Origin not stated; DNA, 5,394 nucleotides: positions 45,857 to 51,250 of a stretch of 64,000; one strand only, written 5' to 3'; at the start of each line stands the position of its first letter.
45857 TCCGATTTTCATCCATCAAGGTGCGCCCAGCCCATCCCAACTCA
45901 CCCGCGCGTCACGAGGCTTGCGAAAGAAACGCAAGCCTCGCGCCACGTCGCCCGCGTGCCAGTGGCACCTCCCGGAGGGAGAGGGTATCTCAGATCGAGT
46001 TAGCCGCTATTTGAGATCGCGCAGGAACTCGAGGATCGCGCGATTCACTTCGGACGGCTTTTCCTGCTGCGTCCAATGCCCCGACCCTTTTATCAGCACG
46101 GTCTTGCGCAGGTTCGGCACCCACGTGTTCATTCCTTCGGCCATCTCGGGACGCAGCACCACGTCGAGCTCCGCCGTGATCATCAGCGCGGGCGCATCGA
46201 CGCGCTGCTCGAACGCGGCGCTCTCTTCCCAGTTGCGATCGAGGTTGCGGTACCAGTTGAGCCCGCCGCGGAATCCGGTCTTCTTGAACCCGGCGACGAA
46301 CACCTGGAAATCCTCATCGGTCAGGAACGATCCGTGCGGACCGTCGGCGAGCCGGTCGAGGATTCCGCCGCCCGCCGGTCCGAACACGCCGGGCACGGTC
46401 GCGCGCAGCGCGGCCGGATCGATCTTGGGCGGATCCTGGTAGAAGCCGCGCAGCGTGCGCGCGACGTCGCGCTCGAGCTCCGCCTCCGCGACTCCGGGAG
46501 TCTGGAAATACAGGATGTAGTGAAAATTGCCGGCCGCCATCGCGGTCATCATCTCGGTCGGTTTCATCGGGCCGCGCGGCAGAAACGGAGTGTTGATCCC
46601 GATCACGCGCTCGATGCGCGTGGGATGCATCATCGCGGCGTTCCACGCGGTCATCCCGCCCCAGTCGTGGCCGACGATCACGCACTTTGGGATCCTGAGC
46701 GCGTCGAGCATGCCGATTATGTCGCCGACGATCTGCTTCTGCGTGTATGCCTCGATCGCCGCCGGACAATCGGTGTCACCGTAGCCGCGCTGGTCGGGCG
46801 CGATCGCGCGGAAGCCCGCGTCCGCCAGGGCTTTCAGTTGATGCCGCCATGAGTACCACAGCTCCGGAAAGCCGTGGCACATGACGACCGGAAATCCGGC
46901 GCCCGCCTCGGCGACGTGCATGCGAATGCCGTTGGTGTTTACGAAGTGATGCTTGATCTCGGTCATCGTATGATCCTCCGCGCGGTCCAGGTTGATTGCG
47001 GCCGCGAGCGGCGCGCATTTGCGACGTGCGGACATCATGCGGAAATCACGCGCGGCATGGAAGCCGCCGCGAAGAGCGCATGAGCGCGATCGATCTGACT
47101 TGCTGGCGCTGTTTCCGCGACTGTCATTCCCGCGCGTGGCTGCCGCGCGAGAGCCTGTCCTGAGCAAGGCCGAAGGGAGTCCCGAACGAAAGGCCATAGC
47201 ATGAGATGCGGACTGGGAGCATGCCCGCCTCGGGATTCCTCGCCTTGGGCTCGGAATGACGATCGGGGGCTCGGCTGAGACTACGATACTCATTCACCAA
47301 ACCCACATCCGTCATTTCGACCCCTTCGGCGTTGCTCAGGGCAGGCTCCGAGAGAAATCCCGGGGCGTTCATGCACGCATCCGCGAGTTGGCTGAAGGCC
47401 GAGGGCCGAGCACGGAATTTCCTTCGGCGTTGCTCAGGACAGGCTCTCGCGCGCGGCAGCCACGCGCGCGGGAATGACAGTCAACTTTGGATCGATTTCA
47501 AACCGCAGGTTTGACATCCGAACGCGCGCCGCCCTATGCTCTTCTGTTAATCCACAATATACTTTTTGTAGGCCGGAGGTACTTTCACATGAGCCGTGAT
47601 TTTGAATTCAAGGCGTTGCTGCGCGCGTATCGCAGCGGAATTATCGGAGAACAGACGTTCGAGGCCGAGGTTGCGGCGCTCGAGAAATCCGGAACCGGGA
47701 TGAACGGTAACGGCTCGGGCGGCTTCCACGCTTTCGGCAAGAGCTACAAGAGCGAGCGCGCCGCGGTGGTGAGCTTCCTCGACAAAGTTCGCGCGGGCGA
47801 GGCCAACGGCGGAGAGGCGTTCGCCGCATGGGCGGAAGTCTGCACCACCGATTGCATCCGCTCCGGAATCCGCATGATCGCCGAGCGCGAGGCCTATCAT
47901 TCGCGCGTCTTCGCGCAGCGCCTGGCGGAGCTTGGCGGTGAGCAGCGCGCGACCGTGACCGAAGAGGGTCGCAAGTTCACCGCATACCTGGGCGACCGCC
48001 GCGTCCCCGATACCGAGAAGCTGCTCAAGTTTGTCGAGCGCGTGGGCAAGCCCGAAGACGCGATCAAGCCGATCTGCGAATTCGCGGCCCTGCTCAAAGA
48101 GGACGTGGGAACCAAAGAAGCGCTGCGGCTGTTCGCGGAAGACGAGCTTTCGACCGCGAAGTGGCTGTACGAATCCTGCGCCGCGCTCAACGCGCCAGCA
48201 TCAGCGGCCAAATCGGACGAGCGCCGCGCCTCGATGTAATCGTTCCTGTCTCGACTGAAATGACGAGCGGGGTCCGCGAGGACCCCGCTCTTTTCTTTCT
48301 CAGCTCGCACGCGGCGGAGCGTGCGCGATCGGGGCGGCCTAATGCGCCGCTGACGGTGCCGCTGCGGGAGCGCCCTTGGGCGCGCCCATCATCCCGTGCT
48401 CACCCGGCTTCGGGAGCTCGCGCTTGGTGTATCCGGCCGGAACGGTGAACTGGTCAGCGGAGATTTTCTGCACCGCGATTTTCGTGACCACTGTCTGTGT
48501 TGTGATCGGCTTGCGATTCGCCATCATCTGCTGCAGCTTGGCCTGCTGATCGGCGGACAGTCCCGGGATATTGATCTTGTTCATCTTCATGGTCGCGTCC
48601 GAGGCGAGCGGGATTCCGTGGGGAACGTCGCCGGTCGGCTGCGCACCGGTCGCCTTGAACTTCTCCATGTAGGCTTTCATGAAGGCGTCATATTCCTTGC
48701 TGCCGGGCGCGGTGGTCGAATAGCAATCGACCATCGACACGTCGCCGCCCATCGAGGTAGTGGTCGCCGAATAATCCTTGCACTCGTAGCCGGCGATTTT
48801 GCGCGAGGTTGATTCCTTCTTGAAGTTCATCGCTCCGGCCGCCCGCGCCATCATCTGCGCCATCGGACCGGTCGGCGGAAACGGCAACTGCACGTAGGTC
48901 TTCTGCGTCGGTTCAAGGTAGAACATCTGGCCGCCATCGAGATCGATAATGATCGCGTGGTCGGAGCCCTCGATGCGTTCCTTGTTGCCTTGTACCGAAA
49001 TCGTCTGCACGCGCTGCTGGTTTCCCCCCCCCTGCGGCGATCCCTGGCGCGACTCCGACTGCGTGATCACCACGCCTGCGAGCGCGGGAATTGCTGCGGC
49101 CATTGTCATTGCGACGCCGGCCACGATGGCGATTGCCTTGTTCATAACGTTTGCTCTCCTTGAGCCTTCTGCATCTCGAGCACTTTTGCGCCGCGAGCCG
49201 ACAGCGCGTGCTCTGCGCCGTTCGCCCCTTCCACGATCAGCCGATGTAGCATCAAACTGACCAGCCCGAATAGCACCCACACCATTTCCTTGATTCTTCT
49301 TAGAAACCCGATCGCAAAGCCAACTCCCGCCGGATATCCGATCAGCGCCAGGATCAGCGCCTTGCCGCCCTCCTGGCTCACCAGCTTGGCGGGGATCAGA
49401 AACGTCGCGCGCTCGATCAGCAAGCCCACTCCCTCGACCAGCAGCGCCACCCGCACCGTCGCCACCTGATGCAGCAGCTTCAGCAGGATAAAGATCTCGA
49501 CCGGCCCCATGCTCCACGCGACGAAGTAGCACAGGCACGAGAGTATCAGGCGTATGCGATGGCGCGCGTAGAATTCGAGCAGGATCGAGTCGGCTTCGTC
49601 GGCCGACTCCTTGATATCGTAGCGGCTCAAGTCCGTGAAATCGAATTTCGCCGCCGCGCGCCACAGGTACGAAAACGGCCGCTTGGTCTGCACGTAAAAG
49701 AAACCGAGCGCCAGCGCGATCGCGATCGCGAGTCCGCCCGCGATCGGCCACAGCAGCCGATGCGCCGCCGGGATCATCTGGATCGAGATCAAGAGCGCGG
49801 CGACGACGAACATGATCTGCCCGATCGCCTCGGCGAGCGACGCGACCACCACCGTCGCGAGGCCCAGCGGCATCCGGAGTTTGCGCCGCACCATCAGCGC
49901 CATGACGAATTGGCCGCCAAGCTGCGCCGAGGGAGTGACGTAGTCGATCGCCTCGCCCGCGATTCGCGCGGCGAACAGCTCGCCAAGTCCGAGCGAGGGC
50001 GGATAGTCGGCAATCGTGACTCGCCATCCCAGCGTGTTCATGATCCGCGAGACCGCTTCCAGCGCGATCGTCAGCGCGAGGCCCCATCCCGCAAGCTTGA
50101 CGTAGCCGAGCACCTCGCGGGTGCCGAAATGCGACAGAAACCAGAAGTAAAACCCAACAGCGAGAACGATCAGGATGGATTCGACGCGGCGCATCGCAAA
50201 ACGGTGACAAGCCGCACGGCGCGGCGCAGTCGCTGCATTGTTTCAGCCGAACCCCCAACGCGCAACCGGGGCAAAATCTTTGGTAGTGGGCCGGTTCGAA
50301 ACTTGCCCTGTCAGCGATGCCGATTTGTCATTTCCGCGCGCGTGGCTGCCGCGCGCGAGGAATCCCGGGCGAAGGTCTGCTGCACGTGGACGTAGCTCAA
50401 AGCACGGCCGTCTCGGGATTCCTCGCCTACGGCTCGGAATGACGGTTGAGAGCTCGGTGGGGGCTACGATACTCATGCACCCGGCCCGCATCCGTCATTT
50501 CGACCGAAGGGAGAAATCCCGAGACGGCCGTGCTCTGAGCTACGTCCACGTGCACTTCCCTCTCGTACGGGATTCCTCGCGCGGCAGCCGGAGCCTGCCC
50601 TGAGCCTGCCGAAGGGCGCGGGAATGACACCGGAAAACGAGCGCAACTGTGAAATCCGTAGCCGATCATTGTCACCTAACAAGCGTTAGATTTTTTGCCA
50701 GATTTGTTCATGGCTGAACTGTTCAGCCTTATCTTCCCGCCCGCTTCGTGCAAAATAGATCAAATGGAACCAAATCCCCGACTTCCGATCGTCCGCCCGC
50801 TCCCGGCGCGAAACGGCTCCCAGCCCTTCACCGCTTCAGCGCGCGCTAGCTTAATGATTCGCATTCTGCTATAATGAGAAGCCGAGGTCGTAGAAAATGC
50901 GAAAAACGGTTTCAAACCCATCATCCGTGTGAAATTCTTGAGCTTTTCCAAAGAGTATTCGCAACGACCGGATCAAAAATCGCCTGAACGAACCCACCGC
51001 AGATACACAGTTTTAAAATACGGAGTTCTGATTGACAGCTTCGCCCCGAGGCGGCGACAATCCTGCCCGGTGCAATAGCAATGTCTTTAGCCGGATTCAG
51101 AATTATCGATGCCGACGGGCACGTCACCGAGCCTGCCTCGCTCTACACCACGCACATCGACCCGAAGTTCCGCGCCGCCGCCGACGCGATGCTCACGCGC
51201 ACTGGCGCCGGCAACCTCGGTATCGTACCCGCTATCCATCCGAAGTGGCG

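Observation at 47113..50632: Two same-orientation copies of a ~310-370-bp MITE-like element bracket a 2.8-kb three-gene segment; a third solo end lies at 58251-58292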

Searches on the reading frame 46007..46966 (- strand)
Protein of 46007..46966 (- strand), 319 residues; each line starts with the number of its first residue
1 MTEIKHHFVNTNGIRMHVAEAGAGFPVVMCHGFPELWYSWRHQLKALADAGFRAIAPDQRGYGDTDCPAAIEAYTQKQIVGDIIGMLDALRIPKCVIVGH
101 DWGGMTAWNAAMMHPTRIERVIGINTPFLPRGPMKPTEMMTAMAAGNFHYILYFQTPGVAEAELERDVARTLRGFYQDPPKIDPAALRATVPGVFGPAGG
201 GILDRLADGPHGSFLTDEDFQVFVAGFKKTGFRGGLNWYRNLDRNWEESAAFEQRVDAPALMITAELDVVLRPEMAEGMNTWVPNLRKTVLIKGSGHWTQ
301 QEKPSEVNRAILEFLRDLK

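Call 19: search_protein_families(library=pfam, proteins=[window:46007-46966:-], max_evalue=0.01)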
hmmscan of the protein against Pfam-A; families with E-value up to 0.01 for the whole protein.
window:46007-46966:- (319 aa): 3 families
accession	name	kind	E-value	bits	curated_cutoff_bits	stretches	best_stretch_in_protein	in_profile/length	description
PF00561.26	Abhydrolase_1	-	3.1e-33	115.9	25.8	1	26-304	2-245/245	alpha/beta hydrolase fold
PF12697.13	Abhydrolase_6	-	5.3e-20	73.5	26.3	1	27-310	1-217/217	Alpha/beta hydrolase family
PF12146.15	Hydrolase_4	-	5.2e-15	55.8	27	1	27-146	7-131/239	Serine aminopeptidase, S33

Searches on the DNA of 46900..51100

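Call 95: search_rna_families(source=window, start=46900, end=51100, threshold=evalue, max_evalue=1)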
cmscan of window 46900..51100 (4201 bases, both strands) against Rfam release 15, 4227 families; matches with E-value up to 1: 1.
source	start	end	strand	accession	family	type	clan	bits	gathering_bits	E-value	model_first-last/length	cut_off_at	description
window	48213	48302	+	RF00558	L20_leader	Cis-reg; leader;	-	21.1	58.7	0.77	1-127/127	no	Ribosomal protein L20 leader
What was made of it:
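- On Known RNA families (Rfam 15): Region 46900-51100 at E up to 1 gave only a chance L20-leader hit at E 0.77 (call 95).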

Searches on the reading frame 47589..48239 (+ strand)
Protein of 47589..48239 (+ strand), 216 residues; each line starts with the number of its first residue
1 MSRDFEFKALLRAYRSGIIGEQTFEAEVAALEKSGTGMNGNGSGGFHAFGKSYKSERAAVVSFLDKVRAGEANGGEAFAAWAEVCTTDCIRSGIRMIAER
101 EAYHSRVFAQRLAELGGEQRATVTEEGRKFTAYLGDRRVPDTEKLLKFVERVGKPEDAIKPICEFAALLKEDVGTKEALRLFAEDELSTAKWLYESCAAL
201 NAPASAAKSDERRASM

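Call 18: find_encoding_contigs(protein=window:47589-48239:+, flank=10000, max_places=10)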
Protein window:47589-48239:+ (216 aa): no gene with exactly this product is on record in the collection.

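Call 19: search_protein_families(library=pfam, proteins=[window:47589-48239:+], max_evalue=0.01)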
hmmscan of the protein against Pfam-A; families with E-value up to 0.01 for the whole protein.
window:47589-48239:+ (216 aa): 1 family
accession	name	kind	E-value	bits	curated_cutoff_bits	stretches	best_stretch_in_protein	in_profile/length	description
PF02915.23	Rubrerythrin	-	0.0029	18.4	22.8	0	64-183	3-120/137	Rubrerythrin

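Call 47: find_homologous_proteins(query=window:47589-48239:+, max_evalue=1e-10)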
Query window:47589-48239:+ (216 aa): 744 proteins with E <= 1e-10 among 2472 candidates; the best 120 are listed.
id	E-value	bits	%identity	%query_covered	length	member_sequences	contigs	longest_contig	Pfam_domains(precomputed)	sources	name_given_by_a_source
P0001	2.4e-132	457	97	100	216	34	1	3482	-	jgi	jgi:hypothetical protein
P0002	1.4e-125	435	93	100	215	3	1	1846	-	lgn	-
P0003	1.5e-119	415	90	100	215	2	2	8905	-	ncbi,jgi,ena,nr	ncbi:MAG TPA: hypothetical protein VNF29_08365 [Candidatus Binataceae bacterium]|nr:hypothetical pro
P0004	3.5e-117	407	87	100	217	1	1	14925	-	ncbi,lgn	-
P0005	5.7e-114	397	84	100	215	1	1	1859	-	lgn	-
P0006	1.3e-109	383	80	100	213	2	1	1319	-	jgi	jgi:hypothetical protein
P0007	7.3e-109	380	80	100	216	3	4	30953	-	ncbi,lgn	ncbi:MAG: hypothetical protein ACLQAT_00205 [Candidatus Binataceae bacterium]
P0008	9.0e-109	380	83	97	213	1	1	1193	-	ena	-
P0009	3.3e-108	378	83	95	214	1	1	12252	-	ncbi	-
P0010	6.2e-108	377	81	100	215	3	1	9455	-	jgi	jgi:hypothetical protein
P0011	5.4e-107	374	81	100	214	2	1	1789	-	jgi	jgi:hypothetical protein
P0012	1.3e-106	373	82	94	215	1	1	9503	-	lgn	-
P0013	3.1e-106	371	82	94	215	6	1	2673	-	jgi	jgi:hypothetical protein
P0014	3.4e-106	371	83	94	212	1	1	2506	-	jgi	-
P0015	3.5e-106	371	81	94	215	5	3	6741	-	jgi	jgi:hypothetical protein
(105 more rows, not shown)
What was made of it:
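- The 216-aa protein has 744 homologues (call 47).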

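Call 48: find_encoding_contigs(protein=P0003, flank=6000, max_places=3)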
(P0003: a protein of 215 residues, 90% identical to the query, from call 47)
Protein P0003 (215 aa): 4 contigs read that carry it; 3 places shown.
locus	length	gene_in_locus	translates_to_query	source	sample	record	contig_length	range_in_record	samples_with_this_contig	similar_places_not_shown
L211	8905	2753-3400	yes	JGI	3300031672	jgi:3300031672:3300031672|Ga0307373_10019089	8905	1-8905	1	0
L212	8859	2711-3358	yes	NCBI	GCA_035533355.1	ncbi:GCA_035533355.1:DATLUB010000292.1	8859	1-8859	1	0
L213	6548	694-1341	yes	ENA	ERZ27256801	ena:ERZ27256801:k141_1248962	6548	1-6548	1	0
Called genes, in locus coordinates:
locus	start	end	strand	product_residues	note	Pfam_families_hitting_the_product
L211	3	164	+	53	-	?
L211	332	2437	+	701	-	PF13534:Fer4_17 (faint), PF13183:Fer4_8, PF13187:Fer4_9 (weak), PF02754:CCG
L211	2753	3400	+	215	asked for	-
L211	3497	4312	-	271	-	PF14371:DUF4412 (faint)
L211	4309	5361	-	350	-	PF03706:LPG_synthase_TM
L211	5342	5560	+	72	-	-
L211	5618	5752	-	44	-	-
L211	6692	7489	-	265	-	PF08861:DUF1828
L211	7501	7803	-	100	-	-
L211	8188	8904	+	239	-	?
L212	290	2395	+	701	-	PF13534:Fer4_17 (faint), PF13183:Fer4_8, PF13187:Fer4_9 (weak), PF02754:CCG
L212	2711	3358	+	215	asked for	-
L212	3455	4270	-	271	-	PF14371:DUF4412 (faint)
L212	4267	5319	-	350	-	PF03706:LPG_synthase_TM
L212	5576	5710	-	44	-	-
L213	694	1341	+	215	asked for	-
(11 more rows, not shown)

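Call 49: find_encoding_contigs(protein=P0004, flank=6000, max_places=3)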
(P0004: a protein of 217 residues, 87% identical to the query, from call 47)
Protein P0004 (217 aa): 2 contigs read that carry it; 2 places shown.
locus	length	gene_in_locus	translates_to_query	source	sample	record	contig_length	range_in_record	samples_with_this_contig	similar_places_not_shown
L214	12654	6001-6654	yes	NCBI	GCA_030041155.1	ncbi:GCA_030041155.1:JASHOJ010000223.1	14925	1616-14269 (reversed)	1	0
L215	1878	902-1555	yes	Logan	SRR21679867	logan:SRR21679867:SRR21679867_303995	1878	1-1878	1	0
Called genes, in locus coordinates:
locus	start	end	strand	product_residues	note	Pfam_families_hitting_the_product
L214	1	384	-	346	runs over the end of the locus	?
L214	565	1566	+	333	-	PF02824:TGS (weak), PF06071:YchF-GTPase_C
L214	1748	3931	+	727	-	PF13183:Fer4_8 (weak), PF13187:Fer4_9 (weak), PF02754:CCG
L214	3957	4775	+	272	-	PF05721:PhyH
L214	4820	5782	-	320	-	PF00561:Abhydrolase_1, PF12146:Hydrolase_4, PF12697:Abhydrolase_6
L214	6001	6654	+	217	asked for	-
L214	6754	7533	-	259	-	PF14371:DUF4412 (faint)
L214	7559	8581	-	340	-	PF03706:LPG_synthase_TM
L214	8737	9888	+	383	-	PF04909:Amidohydro_2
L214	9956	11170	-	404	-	PF00092:VWA (weak), PF13519:VWA_2, PF25106:VWA_4 (weak)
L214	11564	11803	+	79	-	-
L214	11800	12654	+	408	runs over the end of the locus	PF01425:Amidase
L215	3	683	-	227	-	?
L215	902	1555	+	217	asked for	-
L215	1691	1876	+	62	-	?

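Call 50: find_encoding_contigs(protein=P0001, flank=6000, max_places=3)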
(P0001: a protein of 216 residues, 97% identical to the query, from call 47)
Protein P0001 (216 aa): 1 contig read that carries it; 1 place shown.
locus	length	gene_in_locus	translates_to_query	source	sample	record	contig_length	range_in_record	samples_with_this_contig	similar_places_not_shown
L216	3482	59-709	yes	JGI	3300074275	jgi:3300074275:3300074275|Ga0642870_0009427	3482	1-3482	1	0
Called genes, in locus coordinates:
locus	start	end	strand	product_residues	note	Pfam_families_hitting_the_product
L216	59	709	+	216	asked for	-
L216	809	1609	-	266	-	PF14371:DUF4412 (faint)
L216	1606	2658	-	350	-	PF03706:LPG_synthase_TM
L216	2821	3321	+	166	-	PF00903:Glyoxalase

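Call 78: find_encoding_contigs(protein=P0002, flank=3000, max_places=3)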
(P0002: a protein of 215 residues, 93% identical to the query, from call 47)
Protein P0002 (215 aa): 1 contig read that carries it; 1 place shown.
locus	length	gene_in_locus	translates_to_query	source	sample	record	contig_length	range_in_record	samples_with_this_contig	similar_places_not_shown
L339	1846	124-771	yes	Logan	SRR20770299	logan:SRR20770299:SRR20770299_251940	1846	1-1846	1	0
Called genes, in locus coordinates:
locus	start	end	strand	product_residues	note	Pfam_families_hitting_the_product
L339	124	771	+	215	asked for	-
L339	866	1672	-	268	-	PF14371:DUF4412 (faint)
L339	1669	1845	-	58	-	?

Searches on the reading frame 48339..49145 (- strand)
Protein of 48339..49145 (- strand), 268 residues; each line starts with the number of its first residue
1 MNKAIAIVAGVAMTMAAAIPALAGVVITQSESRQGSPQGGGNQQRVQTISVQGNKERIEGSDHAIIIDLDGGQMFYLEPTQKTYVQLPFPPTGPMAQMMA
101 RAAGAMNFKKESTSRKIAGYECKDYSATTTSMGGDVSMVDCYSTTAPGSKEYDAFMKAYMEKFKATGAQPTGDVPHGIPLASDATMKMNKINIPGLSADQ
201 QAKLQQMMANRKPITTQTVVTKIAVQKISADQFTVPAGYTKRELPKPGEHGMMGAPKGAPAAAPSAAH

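Call 19: search_protein_families(library=pfam, proteins=[window:48339-49145:-], max_evalue=0.01)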
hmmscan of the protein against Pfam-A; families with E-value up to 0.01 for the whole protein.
window:48339-49145:- (268 aa): 1 family
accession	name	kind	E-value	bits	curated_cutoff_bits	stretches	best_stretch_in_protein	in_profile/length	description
PF14371.13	DUF4412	-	1.5e-05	25.4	21.6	1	53-132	33-112/191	Domain of unknown function (DUF4412)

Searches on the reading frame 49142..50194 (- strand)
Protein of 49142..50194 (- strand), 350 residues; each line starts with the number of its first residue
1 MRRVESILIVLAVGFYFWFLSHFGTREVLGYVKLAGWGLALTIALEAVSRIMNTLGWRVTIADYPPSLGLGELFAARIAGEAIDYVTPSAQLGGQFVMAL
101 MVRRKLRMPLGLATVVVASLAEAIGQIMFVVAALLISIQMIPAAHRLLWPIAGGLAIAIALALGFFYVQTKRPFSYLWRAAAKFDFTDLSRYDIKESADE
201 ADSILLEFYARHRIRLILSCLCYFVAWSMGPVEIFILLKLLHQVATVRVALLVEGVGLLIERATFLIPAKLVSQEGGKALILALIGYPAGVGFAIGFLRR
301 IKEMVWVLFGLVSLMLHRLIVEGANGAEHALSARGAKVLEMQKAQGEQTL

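Call 19: search_protein_families(library=pfam, proteins=[window:49142-50194:-], max_evalue=0.01)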
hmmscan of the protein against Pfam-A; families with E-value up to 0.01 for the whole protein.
window:49142-50194:- (350 aa): 1 family
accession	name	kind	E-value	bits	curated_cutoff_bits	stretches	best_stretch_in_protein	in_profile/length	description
PF03706.18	LPG_synthase_TM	-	1.8e-20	74.1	33.4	1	9-302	5-293/302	Lysylphosphatidylglycerol synthase TM region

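Call 20: find_encoding_contigs(protein=window:49142-50194:-, flank=10000, max_places=10)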
Protein window:49142-50194:- (350 aa): no gene with exactly this product is on record in the collection.
